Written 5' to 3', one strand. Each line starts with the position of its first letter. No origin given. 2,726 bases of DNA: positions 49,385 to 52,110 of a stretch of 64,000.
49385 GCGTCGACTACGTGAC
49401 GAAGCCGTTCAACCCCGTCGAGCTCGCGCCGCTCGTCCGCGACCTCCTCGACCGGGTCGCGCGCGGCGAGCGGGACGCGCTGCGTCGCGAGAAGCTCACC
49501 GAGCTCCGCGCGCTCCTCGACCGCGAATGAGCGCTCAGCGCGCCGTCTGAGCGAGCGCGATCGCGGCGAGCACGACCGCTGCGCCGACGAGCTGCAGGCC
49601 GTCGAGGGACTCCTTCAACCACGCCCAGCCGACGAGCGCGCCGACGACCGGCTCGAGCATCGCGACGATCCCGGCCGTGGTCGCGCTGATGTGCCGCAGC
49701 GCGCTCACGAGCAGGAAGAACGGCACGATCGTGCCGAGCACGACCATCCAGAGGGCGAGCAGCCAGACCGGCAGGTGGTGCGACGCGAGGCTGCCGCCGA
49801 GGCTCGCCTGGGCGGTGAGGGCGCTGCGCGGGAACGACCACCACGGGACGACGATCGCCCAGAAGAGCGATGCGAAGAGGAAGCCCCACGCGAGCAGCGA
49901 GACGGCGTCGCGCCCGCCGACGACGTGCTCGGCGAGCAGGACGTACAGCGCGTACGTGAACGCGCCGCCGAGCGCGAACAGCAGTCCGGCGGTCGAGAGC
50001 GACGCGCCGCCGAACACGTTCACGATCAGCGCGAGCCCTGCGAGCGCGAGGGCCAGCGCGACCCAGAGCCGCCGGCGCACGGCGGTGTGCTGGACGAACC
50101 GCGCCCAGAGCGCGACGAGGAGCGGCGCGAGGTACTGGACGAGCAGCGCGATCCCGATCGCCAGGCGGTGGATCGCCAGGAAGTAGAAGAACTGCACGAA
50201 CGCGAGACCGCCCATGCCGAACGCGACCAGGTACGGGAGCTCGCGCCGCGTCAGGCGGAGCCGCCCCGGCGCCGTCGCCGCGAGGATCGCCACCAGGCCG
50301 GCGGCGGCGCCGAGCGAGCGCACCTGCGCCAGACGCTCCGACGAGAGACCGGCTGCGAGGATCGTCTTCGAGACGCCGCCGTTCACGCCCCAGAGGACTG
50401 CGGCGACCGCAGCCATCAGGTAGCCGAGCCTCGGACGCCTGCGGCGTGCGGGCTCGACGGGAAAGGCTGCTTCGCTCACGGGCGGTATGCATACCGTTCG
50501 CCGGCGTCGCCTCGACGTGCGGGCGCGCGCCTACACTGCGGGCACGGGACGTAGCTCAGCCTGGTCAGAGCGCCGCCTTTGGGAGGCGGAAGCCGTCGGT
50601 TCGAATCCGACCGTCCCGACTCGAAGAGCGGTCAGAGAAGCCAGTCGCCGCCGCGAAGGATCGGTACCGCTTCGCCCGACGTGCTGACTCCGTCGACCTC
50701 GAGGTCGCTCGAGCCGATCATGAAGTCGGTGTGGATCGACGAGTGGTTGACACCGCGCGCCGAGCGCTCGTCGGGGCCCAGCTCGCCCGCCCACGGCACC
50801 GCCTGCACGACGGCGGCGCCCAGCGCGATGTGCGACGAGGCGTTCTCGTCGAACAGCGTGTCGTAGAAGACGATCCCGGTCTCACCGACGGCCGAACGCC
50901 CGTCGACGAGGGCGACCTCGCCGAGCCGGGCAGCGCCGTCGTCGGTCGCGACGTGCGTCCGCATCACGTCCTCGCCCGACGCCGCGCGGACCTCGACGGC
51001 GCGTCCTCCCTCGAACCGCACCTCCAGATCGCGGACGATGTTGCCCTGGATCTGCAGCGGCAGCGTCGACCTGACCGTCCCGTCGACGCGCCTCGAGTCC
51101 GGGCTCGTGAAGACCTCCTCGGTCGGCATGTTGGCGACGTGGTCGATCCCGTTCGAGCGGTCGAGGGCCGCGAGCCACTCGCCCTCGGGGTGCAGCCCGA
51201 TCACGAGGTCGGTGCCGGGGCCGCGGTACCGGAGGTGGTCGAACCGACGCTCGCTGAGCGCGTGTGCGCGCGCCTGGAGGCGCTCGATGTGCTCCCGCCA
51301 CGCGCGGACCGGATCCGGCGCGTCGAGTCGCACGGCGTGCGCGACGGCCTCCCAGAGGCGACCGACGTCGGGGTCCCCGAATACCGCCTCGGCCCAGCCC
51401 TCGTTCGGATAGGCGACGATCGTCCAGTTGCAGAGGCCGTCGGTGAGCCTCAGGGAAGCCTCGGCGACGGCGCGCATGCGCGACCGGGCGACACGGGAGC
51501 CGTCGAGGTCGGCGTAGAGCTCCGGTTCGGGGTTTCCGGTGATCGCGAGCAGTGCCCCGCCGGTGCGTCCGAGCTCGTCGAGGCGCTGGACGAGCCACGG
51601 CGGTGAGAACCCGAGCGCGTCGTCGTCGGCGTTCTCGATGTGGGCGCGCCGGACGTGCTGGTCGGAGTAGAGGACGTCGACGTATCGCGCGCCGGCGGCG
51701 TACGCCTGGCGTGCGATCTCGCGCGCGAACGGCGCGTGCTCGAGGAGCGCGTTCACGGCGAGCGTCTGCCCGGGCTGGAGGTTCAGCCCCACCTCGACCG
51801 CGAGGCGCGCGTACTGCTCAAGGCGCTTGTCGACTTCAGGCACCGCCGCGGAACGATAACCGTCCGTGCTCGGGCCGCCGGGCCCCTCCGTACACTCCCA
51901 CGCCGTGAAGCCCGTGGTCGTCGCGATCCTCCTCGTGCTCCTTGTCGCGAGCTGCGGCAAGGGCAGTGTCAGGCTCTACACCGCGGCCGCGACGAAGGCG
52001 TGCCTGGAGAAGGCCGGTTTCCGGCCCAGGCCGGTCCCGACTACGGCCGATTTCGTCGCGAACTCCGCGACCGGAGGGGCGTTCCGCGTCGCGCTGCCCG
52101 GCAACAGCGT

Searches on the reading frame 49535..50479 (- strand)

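Call 67: search_protein_families(library=pfam, proteins=[window:49535-50479:-], max_evalue=0.001)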
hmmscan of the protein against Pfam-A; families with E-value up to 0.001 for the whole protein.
window:49535-50479:- (314 aa): 1 family
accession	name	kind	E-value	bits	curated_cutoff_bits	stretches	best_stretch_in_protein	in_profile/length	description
PF00892.27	EamA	-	1.3e-30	106.9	28.2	2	164-309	2-132/135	EamA-like transporter family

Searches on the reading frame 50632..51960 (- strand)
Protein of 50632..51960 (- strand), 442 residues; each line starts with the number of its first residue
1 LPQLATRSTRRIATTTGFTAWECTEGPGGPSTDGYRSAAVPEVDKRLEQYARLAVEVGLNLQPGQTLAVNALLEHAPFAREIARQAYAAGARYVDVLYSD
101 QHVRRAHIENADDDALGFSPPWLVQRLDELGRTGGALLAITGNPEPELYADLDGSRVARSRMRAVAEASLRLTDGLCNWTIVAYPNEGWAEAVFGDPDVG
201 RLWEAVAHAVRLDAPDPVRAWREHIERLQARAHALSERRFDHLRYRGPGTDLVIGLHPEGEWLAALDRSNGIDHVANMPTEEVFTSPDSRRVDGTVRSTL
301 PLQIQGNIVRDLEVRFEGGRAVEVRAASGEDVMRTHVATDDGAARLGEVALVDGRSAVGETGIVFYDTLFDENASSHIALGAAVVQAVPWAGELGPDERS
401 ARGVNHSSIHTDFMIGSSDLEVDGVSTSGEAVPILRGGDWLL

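Call 67: search_protein_families(library=pfam, proteins=[window:50632-51960:-], max_evalue=0.001)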
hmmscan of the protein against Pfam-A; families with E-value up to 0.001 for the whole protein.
window:50632-51960:- (442 aa): 1 family
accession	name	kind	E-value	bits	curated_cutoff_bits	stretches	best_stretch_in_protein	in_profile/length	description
PF02073.20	Peptidase_M29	-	6.1e-130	434.1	27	1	44-440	2-406/406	Thermophilic metalloprotease (M29)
